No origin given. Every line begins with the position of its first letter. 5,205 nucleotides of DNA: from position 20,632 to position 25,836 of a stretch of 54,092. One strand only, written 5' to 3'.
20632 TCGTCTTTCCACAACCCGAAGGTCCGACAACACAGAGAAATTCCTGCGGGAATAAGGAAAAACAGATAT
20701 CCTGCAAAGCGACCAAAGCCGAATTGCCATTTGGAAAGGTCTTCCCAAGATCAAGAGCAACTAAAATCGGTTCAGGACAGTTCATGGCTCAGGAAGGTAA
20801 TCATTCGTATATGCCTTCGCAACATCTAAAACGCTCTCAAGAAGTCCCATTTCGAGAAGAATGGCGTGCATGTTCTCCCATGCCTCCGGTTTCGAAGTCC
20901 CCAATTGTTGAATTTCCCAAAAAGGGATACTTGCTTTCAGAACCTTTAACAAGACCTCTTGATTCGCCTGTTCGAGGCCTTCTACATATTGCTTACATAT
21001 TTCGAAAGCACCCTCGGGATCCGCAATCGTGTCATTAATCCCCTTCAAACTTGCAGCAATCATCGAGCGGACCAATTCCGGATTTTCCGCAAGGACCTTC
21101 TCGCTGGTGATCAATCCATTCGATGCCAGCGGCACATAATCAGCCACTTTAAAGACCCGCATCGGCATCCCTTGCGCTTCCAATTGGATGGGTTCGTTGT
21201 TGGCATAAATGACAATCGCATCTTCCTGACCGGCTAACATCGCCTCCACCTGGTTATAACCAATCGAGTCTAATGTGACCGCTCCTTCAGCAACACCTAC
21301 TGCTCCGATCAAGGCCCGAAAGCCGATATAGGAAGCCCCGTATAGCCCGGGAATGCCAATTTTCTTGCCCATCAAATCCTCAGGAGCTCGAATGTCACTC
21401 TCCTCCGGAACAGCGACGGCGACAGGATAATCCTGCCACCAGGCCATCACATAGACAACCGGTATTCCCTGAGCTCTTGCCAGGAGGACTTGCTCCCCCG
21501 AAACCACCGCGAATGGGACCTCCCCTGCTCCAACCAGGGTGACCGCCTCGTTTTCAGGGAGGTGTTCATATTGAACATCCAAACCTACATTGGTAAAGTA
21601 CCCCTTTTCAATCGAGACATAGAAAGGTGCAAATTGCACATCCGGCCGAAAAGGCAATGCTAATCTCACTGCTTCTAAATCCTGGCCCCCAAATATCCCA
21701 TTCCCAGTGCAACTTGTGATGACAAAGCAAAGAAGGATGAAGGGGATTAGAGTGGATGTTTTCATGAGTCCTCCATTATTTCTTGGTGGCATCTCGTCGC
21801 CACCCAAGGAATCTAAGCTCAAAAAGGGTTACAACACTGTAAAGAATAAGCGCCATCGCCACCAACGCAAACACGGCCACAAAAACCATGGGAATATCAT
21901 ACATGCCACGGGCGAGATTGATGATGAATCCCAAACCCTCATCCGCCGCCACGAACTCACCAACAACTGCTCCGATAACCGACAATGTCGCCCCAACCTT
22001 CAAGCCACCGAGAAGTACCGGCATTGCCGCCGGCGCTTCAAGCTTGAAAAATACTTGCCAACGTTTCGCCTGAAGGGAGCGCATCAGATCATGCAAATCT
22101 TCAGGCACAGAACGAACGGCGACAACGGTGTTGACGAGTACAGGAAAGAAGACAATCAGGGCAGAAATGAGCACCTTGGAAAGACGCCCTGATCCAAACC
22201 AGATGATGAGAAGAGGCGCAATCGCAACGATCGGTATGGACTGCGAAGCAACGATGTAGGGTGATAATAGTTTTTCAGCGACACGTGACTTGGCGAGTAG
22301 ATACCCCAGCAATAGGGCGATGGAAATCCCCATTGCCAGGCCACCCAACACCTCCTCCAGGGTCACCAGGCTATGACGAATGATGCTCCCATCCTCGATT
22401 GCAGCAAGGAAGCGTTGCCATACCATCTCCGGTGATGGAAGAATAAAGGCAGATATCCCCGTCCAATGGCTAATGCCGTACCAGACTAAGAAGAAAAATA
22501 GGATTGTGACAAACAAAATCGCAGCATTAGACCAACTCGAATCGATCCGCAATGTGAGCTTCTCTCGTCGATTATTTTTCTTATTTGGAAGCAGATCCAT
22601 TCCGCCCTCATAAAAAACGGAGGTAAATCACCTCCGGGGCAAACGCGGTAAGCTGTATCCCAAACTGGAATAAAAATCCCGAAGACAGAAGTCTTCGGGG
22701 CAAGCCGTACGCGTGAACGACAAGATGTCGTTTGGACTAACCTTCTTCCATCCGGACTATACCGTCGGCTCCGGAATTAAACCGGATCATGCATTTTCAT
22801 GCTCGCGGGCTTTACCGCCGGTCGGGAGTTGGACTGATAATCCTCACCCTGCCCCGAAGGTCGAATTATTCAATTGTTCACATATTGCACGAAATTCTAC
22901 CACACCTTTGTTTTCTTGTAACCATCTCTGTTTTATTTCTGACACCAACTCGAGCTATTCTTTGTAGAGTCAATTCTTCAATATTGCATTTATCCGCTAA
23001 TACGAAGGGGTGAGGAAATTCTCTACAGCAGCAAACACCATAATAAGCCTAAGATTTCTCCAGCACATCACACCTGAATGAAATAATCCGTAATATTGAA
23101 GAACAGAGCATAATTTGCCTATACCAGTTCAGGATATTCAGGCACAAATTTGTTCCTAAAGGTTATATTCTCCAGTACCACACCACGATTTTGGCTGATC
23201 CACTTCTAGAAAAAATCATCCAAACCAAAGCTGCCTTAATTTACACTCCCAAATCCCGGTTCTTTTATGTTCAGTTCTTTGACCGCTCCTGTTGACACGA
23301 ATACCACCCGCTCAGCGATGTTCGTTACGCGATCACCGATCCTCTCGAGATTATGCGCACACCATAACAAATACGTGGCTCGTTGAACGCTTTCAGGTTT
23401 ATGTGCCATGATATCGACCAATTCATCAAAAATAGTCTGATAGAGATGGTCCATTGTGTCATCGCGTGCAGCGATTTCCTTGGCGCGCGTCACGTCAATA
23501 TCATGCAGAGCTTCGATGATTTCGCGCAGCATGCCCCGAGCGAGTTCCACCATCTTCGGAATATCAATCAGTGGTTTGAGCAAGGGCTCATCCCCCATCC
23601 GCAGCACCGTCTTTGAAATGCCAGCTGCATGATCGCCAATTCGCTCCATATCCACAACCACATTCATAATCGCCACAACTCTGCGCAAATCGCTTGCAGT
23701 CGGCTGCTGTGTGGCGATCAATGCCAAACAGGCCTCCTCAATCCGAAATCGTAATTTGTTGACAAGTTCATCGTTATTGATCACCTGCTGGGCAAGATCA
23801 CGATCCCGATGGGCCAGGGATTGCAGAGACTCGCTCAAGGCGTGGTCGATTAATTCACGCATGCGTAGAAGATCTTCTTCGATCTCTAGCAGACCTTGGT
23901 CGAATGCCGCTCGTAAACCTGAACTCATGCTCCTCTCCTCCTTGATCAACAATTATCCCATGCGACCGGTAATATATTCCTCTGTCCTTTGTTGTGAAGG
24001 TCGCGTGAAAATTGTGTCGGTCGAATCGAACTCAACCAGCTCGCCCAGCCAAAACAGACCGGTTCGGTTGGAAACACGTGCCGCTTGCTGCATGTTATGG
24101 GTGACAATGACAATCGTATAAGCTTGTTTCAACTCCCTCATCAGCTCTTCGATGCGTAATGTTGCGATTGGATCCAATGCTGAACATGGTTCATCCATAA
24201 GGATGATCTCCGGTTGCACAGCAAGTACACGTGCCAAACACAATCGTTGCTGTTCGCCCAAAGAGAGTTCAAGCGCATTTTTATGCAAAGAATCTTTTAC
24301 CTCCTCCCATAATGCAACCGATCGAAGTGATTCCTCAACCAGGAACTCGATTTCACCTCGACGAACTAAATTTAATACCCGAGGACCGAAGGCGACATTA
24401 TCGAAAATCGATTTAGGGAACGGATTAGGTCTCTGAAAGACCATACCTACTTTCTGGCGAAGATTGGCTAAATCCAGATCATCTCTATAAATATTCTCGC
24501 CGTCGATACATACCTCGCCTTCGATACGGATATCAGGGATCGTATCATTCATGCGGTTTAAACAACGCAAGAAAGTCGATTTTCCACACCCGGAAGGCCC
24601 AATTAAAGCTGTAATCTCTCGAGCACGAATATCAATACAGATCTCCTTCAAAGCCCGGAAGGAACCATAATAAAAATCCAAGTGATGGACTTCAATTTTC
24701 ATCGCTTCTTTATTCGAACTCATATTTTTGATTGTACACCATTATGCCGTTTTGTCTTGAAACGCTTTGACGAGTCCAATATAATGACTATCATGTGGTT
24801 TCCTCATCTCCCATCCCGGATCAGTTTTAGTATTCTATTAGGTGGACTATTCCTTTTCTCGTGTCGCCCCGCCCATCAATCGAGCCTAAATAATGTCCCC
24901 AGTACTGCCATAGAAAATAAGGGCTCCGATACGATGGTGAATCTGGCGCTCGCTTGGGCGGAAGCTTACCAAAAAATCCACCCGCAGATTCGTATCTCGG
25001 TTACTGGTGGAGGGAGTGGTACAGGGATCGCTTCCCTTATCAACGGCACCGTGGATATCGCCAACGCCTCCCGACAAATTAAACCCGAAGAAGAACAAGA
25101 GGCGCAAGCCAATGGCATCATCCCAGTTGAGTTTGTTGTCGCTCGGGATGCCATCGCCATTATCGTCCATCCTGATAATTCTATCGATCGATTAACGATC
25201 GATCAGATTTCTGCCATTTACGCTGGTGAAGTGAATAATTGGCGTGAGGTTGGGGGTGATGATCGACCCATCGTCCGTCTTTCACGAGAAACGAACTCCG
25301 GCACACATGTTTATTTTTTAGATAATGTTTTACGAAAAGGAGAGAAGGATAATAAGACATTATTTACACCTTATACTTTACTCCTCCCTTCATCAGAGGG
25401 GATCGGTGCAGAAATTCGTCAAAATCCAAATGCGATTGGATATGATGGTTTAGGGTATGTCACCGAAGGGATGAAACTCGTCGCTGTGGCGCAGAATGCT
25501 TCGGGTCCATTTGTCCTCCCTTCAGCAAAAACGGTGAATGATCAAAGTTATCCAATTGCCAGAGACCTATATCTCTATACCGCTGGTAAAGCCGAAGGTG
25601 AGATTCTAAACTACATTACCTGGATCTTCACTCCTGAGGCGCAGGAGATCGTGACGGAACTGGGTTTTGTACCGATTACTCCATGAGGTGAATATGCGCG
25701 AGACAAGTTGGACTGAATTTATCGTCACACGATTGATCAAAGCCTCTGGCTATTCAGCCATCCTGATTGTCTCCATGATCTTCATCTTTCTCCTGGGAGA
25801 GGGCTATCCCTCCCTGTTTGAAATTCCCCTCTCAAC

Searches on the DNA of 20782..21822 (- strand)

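Call 13: search_rna_families(sources=[L001, L002, L003, L004, L005, L006, L007, L008, L009, L010, L011, L012, L013, L014, L015, L016, L017, L018], threshold=gathering)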
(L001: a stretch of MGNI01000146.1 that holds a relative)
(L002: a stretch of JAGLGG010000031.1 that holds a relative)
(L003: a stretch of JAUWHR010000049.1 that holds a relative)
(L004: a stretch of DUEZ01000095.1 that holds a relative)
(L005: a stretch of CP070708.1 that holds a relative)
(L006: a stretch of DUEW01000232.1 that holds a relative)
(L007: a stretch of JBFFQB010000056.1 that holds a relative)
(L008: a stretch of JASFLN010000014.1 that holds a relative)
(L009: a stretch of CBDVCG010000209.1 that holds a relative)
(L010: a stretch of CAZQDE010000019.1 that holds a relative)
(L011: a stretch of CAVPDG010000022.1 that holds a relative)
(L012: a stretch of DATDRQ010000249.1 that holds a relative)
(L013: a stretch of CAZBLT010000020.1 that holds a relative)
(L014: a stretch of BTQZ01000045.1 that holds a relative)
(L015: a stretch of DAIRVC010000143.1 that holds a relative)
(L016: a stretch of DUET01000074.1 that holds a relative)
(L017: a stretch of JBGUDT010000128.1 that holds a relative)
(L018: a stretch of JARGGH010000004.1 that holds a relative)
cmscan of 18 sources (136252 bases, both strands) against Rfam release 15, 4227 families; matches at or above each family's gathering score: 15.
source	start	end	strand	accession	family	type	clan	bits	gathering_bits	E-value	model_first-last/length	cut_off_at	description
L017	1013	1142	+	RF00050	FMN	Cis-reg; riboswitch;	-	100.4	66.2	9.1e-22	1-138/138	no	FMN riboswitch aptamer (RFN element)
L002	2885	3015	+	RF00050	FMN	Cis-reg; riboswitch;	-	98.9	66.2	2.3e-21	1-138/138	no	FMN riboswitch aptamer (RFN element)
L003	2868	2998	+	RF00050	FMN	Cis-reg; riboswitch;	-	98.4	66.2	3.3e-21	1-138/138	no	FMN riboswitch aptamer (RFN element)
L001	2921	3050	+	RF00050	FMN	Cis-reg; riboswitch;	-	97.2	66.2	6.9e-21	1-138/138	no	FMN riboswitch aptamer (RFN element)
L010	2896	3026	+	RF00050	FMN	Cis-reg; riboswitch;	-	96.8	66.2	8.7e-21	1-138/138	no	FMN riboswitch aptamer (RFN element)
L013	2811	2941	+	RF00050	FMN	Cis-reg; riboswitch;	-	96.1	66.2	1.4e-20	1-138/138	no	FMN riboswitch aptamer (RFN element)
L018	2951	3082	+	RF00050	FMN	Cis-reg; riboswitch;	-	95.5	66.2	1.9e-20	1-138/138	no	FMN riboswitch aptamer (RFN element)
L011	2795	2949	+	RF00050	FMN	Cis-reg; riboswitch;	-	94.9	66.2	2.9e-20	1-138/138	no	FMN riboswitch aptamer (RFN element)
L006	2828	2959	+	RF00050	FMN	Cis-reg; riboswitch;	-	94.6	66.2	3.5e-20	1-138/138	no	FMN riboswitch aptamer (RFN element)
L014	2890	3018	+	RF00050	FMN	Cis-reg; riboswitch;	-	94.3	66.2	4.2e-20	1-138/138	no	FMN riboswitch aptamer (RFN element)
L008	2886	3016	+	RF00050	FMN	Cis-reg; riboswitch;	-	94.2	66.2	4.4e-20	1-138/138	no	FMN riboswitch aptamer (RFN element)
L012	394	555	+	RF00050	FMN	Cis-reg; riboswitch;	-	93.8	66.2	5.8e-20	1-138/138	no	FMN riboswitch aptamer (RFN element)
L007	2905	3036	+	RF00050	FMN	Cis-reg; riboswitch;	-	91.1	66.2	3.1e-19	1-138/138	no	FMN riboswitch aptamer (RFN element)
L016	2872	3002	+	RF00050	FMN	Cis-reg; riboswitch;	-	89.7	66.2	7.6e-19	1-138/138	no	FMN riboswitch aptamer (RFN element)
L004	1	120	+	RF00050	FMN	Cis-reg; riboswitch;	-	74.2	66.2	1.3e-14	13-138/138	5'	FMN riboswitch aptamer (RFN element)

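Call 14: search_rna_families(sources=[L019, L020, L021, L022, L023, L024, L025, L026, L027, L028, L029, L030, L031, L032, L033, L034, L035, L036], threshold=gathering)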
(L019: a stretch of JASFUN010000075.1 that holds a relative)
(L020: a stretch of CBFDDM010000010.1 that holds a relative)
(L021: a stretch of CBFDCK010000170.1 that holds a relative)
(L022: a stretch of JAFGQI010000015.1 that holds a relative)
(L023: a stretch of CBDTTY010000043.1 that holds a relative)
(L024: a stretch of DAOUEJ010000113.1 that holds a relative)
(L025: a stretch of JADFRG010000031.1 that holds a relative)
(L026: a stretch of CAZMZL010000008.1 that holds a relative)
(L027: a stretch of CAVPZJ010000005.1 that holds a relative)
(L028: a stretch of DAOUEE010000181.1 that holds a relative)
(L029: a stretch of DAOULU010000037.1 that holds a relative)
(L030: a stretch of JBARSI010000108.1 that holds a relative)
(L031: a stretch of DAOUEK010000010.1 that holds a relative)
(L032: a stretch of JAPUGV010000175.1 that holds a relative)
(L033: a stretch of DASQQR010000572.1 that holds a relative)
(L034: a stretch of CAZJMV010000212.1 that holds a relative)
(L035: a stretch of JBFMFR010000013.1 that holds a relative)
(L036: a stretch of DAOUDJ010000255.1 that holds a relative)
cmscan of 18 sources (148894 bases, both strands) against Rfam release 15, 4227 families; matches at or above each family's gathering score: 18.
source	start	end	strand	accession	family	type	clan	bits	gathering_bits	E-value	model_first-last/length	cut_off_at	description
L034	2951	3105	+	RF00050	FMN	Cis-reg; riboswitch;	-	108.8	66.2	5e-24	1-138/138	no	FMN riboswitch aptamer (RFN element)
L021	2789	2953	+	RF00050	FMN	Cis-reg; riboswitch;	-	100.6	66.2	8.8e-22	1-138/138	no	FMN riboswitch aptamer (RFN element)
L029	2898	3027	+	RF00050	FMN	Cis-reg; riboswitch;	-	100.3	66.2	1.1e-21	1-138/138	no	FMN riboswitch aptamer (RFN element)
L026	2895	3024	+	RF00050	FMN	Cis-reg; riboswitch;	-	99.8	66.2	1.4e-21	1-138/138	no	FMN riboswitch aptamer (RFN element)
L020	2831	2962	+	RF00050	FMN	Cis-reg; riboswitch;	-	99.1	66.2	2.2e-21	1-138/138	no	FMN riboswitch aptamer (RFN element)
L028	2805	2934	+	RF00050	FMN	Cis-reg; riboswitch;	-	98.5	66.2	3.3e-21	1-138/138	no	FMN riboswitch aptamer (RFN element)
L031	1557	1686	+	RF00050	FMN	Cis-reg; riboswitch;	-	98.2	66.2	4e-21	1-138/138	no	FMN riboswitch aptamer (RFN element)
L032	1411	1539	+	RF00050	FMN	Cis-reg; riboswitch;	-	96.8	66.2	9.6e-21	1-138/138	no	FMN riboswitch aptamer (RFN element)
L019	2842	2973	+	RF00050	FMN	Cis-reg; riboswitch;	-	96.2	66.2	1.3e-20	1-138/138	no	FMN riboswitch aptamer (RFN element)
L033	2881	3023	+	RF00050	FMN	Cis-reg; riboswitch;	-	95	66.2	2.9e-20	1-138/138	no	FMN riboswitch aptamer (RFN element)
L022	2926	3059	+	RF00050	FMN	Cis-reg; riboswitch;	-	94.6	66.2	3.8e-20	1-138/138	no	FMN riboswitch aptamer (RFN element)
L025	2881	3009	+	RF00050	FMN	Cis-reg; riboswitch;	-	93.3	66.2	8.6e-20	1-138/138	no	FMN riboswitch aptamer (RFN element)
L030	2900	3030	+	RF00050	FMN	Cis-reg; riboswitch;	-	92.6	66.2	1.3e-19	1-138/138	no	FMN riboswitch aptamer (RFN element)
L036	2903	3033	+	RF00050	FMN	Cis-reg; riboswitch;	-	92.4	66.2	1.5e-19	1-138/138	no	FMN riboswitch aptamer (RFN element)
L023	1737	1867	+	RF00050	FMN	Cis-reg; riboswitch;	-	92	66.2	2e-19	1-138/138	no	FMN riboswitch aptamer (RFN element)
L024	2966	3096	+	RF00050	FMN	Cis-reg; riboswitch;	-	91.8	66.2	2.2e-19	1-138/138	no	FMN riboswitch aptamer (RFN element)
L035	2875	3031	+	RF00050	FMN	Cis-reg; riboswitch;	-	91.5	66.2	2.7e-19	1-138/138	no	FMN riboswitch aptamer (RFN element)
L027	2946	3076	+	RF00050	FMN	Cis-reg; riboswitch;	-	91.1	66.2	3.4e-19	1-138/138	no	FMN riboswitch aptamer (RFN element)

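Call 21: search_rna_families(sources=[L005, L053, L009, L015, L050, L052, L059, L065, L054, L057], threshold=gathering)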
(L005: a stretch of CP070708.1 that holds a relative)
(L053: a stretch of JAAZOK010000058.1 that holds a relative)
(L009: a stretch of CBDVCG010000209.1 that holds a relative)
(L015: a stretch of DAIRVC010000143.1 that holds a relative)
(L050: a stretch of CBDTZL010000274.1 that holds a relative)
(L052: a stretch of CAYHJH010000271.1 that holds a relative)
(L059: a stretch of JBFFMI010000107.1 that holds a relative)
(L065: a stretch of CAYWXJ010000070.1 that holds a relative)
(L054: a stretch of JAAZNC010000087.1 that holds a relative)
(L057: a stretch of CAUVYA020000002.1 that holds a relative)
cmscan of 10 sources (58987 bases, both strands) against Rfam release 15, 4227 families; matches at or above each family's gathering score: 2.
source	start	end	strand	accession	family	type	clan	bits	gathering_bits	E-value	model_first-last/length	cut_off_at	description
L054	1949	2081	+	RF00050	FMN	Cis-reg; riboswitch;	-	93.3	66.2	3.4e-20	1-138/138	no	FMN riboswitch aptamer (RFN element)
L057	2943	3074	+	RF00050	FMN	Cis-reg; riboswitch;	-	88.3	66.2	7.6e-19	1-138/138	no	FMN riboswitch aptamer (RFN element)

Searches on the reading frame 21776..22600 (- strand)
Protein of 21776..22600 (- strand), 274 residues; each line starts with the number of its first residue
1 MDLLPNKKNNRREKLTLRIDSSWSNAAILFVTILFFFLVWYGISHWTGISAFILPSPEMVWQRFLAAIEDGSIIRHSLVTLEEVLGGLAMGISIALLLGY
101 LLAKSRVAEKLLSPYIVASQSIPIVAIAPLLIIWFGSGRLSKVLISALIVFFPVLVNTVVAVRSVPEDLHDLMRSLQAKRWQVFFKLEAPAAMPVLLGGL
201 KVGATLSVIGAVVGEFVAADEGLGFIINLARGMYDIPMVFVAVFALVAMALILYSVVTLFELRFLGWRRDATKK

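Call 5: search_protein_families(library=pfam, proteins=[window:21776-22600:-])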
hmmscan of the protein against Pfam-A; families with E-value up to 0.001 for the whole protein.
window:21776-22600:- (274 aa): 1 family
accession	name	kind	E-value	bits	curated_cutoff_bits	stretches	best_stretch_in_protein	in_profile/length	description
PF00528.27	BPD_transp_1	-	7.6e-34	117.5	26.4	1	96-263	2-181/184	Binding-protein-dependent transport system inner membrane component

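Call 27: search_protein_families(library=ncbifam, proteins=[window:21776-22600:-], max_evalue=0.00001)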
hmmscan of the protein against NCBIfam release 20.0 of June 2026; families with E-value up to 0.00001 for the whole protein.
window:21776-22600:- (274 aa): 6 families
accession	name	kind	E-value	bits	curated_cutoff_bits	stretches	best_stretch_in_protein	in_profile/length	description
NF040733.1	ABC_perm_U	equivalog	4.2e-36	124.7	295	1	30-268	12-249/251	ABC transporter permease subunit SaoP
NF007545.0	PRK10160.1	equivalog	6.2e-27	94.7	342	1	10-253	9-258/275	taurine ABC transporter permease TauC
NF008470.0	PRK11365.1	equivalog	1.9e-25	89.8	347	1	36-268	21-253/263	aliphatic sulfonate ABC transporter permease SsuC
TIGR01183.1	ntrB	equivalog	2.5e-19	69.8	209.05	1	75-258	17-200/202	nitrate ABC transporter permease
NF008196.0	PRK10952.1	equivalog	2.2e-17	62.9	439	1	66-255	135-323/356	glycine betaine/L-proline ABC transporter permease ProW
TIGR03416.1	ABC_choXWV_perm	equivalog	4.4e-13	49.3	363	1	71-254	82-264/267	choline ABC transporter permease subunit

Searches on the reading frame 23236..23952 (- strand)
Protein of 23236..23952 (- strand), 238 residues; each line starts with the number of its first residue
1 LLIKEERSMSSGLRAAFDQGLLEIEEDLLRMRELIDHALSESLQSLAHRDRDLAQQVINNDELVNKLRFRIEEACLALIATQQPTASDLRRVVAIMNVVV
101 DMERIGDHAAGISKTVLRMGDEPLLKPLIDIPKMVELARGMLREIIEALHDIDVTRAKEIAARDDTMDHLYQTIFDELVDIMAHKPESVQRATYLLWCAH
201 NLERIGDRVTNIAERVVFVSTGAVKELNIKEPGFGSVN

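Call 5: search_protein_families(library=pfam, proteins=[window:23236-23952:-])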
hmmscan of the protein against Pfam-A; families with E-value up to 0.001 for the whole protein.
window:23236-23952:- (238 aa): 1 family
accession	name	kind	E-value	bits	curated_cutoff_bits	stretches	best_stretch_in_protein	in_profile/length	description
PF01895.24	PhoU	-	1.6e-46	157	23.5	2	28-115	1-88/89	PhoU domain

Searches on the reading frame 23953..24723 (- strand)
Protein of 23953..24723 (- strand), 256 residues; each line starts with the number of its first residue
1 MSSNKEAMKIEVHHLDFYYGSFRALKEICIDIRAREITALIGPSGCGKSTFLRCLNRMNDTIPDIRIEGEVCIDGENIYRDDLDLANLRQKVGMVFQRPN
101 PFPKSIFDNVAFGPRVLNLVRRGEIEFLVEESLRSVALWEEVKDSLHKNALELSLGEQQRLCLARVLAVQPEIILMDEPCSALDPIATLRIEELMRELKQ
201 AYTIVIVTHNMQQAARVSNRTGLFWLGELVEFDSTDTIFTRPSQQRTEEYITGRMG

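Call 5: search_protein_families(library=pfam, proteins=[window:23953-24723:-])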
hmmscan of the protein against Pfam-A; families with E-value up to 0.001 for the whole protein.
window:23953-24723:- (256 aa): 7 families
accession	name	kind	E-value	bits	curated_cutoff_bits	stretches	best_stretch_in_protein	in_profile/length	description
PF00005.33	ABC_tran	-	7.7e-29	101.5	25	1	25-180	1-136/137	ABC transporter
PF13304.12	AAA_21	-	1.3e-12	48.9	27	2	149-211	234-300/304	AAA domain, putative AbiEii toxin, Type IV TA system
PF02463.25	SMC_N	-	9.7e-08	32.1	40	1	22-223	10-211/220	RecF/RecN/SMC N terminal domain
PF13175.12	AAA_15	-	6e-05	23.3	32.1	1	22-61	11-49/374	AAA ATPase domain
PF13401.12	AAA_22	-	0.00014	22.7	27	1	34-64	4-34/130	AAA domain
PF20703.3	nSTAND1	-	0.0002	21.6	27.1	1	13-54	11-52/379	Novel STAND NTPase 1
PF13555.12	AAA_29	-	0.00068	19.8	27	0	29-52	16-39/61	P-loop containing region of AAA domain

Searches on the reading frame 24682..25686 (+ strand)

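Call 26: search_protein_families(library=pfam, proteins=[window:24682-25686:+], max_evalue=0.00001)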
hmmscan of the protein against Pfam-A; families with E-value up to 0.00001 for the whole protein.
window:24682-25686:+ (334 aa): 2 families
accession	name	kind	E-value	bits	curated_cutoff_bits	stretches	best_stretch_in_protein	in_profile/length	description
PF12849.12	PBP_like_2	-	2.5e-41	142.7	27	1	77-319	12-267/267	PBP superfamily domain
PF12727.12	PBP_like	-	1.4e-10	41.1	27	1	93-262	1-156/193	PBP superfamily domain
